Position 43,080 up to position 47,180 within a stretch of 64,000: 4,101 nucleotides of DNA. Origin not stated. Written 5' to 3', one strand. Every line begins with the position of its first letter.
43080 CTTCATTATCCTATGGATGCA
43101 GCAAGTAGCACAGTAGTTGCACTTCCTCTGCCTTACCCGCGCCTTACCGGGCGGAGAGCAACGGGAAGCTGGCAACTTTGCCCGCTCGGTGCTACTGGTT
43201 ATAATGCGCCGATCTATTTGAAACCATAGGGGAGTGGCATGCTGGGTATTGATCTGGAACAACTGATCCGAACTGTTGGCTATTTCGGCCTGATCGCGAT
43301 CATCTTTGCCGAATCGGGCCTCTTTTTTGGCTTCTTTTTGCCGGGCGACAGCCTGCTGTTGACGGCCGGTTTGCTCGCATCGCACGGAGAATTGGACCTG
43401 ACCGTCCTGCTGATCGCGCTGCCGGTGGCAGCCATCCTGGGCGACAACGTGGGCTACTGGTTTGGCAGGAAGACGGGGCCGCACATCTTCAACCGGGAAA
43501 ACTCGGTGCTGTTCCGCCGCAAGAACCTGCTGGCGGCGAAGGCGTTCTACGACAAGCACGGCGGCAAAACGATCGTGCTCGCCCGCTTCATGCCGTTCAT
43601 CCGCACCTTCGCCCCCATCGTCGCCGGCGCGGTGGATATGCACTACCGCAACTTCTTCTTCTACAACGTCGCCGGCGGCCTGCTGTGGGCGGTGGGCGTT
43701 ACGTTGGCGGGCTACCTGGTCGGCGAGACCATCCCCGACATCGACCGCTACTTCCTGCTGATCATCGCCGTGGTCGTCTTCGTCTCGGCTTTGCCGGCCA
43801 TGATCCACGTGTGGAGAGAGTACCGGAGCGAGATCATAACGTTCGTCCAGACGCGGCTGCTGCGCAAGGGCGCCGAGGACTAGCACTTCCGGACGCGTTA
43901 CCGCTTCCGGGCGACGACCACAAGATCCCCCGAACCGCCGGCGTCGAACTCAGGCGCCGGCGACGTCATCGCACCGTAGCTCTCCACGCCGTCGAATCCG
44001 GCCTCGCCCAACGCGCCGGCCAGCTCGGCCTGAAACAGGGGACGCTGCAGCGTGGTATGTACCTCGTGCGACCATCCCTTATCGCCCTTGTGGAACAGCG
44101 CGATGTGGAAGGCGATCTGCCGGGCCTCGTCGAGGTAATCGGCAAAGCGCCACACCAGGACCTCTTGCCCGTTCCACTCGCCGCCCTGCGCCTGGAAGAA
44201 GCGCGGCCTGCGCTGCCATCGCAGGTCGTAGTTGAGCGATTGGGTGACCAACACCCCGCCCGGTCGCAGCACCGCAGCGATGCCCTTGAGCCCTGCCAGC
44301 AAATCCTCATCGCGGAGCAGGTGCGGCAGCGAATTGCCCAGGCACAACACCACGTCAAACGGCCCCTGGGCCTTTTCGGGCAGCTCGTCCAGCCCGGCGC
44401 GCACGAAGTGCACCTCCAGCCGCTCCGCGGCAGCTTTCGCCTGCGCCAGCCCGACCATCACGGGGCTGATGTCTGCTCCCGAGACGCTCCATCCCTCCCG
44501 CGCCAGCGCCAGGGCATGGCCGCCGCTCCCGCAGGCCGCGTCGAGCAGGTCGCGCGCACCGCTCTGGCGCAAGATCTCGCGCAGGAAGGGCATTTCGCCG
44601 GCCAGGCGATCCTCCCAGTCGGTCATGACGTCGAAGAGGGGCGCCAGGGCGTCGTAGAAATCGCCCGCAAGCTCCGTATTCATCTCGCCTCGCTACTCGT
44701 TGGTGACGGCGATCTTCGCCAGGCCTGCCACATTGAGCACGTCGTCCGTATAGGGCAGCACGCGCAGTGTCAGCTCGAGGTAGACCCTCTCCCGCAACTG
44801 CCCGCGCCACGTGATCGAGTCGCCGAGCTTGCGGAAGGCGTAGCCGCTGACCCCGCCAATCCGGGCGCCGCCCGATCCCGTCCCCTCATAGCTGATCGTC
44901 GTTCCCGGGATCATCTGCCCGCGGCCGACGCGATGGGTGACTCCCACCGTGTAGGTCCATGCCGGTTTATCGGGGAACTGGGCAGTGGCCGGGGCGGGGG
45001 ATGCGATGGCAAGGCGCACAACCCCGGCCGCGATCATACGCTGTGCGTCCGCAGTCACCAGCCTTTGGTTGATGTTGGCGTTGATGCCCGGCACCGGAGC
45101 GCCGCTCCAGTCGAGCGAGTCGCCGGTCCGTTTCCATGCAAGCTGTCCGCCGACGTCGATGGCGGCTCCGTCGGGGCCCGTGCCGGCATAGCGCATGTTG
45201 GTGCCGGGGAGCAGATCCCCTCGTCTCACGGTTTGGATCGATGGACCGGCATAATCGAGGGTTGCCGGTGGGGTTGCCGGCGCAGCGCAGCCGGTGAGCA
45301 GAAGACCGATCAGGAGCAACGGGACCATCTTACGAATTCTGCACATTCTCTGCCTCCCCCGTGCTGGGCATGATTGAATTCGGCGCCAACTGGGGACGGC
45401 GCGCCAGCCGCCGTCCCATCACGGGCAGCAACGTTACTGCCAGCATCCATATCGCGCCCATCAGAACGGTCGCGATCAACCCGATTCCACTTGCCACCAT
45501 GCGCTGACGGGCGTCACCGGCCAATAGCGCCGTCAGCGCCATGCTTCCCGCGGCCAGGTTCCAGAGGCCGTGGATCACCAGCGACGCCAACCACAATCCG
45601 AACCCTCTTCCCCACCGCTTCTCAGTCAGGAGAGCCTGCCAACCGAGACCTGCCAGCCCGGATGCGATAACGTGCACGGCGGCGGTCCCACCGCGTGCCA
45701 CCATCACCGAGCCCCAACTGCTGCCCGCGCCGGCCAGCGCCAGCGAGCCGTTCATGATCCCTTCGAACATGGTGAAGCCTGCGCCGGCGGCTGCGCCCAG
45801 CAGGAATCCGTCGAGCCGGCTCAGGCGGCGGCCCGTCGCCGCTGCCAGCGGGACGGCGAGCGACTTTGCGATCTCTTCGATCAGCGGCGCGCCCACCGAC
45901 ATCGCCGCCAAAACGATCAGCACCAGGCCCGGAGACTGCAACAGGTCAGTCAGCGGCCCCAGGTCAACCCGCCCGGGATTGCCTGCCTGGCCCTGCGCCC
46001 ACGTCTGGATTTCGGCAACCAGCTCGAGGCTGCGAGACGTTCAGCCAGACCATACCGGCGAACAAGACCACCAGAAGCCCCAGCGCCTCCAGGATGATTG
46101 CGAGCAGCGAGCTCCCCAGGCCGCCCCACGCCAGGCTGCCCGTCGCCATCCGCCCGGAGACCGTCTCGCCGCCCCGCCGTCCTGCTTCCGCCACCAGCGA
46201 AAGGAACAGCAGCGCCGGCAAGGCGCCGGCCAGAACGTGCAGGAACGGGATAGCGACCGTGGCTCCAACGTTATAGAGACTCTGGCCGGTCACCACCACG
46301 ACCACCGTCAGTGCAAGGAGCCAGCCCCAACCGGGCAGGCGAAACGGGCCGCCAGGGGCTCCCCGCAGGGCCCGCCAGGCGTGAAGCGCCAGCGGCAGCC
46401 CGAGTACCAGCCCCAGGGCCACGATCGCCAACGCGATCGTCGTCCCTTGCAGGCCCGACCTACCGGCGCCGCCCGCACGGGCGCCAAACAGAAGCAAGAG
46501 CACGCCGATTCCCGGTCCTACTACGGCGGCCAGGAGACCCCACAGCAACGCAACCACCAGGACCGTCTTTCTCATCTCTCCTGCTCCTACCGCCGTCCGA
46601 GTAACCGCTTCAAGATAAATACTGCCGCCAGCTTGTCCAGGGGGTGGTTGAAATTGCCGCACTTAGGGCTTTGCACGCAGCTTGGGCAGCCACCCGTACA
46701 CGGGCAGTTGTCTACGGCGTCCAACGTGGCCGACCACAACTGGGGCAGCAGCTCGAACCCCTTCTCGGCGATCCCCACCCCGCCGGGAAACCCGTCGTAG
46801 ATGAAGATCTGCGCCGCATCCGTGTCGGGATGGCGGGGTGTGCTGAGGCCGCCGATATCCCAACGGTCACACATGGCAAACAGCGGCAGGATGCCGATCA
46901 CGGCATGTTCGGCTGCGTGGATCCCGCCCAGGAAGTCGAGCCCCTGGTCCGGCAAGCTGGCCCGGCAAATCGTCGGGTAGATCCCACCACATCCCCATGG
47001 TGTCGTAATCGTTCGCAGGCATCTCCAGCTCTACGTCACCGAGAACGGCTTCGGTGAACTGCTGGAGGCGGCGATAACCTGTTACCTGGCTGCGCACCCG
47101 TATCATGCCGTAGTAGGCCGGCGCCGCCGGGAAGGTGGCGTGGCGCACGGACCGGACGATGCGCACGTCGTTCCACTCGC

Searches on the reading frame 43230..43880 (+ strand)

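Call 83: search_protein_families(library=pfam, max_evalue=0.001, proteins=[window:43230-43880:+])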
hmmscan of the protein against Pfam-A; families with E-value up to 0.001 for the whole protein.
window:43230-43880:+ (217 aa): 1 family
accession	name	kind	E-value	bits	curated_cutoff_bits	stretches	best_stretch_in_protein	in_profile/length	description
PF09335.16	VTT_dom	-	4.3e-19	69.6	33.9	1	37-163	1-123/123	VTT domain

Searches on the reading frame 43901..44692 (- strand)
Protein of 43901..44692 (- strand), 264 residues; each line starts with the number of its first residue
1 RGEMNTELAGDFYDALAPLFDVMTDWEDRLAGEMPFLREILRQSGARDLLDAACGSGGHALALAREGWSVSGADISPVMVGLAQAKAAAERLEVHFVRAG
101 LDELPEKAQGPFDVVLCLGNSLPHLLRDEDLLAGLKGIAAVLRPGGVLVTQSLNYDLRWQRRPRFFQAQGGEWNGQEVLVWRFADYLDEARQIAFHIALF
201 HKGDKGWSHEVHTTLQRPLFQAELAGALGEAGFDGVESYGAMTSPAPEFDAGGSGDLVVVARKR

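Call 83: search_protein_families(library=pfam, max_evalue=0.001, proteins=[window:43901-44692:-])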
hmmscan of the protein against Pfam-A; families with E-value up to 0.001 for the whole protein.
window:43901-44692:- (264 aa): 7 families
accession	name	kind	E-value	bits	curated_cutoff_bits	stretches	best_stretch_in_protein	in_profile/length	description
PF13649.12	Methyltransf_25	-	1.1e-20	74.6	27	1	50-146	2-97/97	Methyltransferase domain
PF08241.18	Methyltransf_11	-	4.7e-15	56.4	21.2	1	50-149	1-94/95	Methyltransferase domain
PF08242.18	Methyltransf_12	-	1.3e-14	55.1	30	1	50-148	1-98/98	Methyltransferase domain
PF13847.12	Methyltransf_31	-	1.8e-11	44.3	27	1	48-154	6-113/145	Methyltransferase domain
PF13489.12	Methyltransf_23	-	3e-11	43.8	27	1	43-236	20-162/164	Methyltransferase domain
PF01209.24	Ubie_methyltran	-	5.1e-08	33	20.1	1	42-149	44-150/233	ubiE/COQ5 methyltransferase family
PF05958.17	tRNA_U5-meth_tr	-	0.00091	18.8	23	0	40-106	197-263/357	tRNA (Uracil-5-)-methyltransferase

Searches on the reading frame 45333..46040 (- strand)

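Call 10: search_protein_families(library=pfam, max_evalue=0.001, proteins=[window:45333-46040:-])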
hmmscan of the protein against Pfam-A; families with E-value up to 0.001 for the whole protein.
window:45333-46040:- (236 aa): 1 family
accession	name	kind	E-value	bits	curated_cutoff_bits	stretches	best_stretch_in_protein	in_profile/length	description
PF13367.11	PrsW-protease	-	4.5e-19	69.2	23.5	1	43-172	42-182/196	PrsW family intramembrane metalloprotease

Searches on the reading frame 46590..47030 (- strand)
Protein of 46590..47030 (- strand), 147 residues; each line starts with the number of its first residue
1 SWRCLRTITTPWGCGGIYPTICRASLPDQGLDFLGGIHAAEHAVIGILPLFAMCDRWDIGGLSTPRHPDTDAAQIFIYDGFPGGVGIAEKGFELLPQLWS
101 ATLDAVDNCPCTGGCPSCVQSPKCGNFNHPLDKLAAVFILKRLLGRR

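Call 10: search_protein_families(library=pfam, max_evalue=0.001, proteins=[window:46590-47030:-])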
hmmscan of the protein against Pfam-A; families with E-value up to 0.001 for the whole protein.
window:46590-47030:- (147 aa): 1 family
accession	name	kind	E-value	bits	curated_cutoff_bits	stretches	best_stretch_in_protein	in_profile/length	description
PF09369.15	MZB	-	4.1e-26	91.9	24.2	1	40-119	1-80/80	MrfA Zn-binding domain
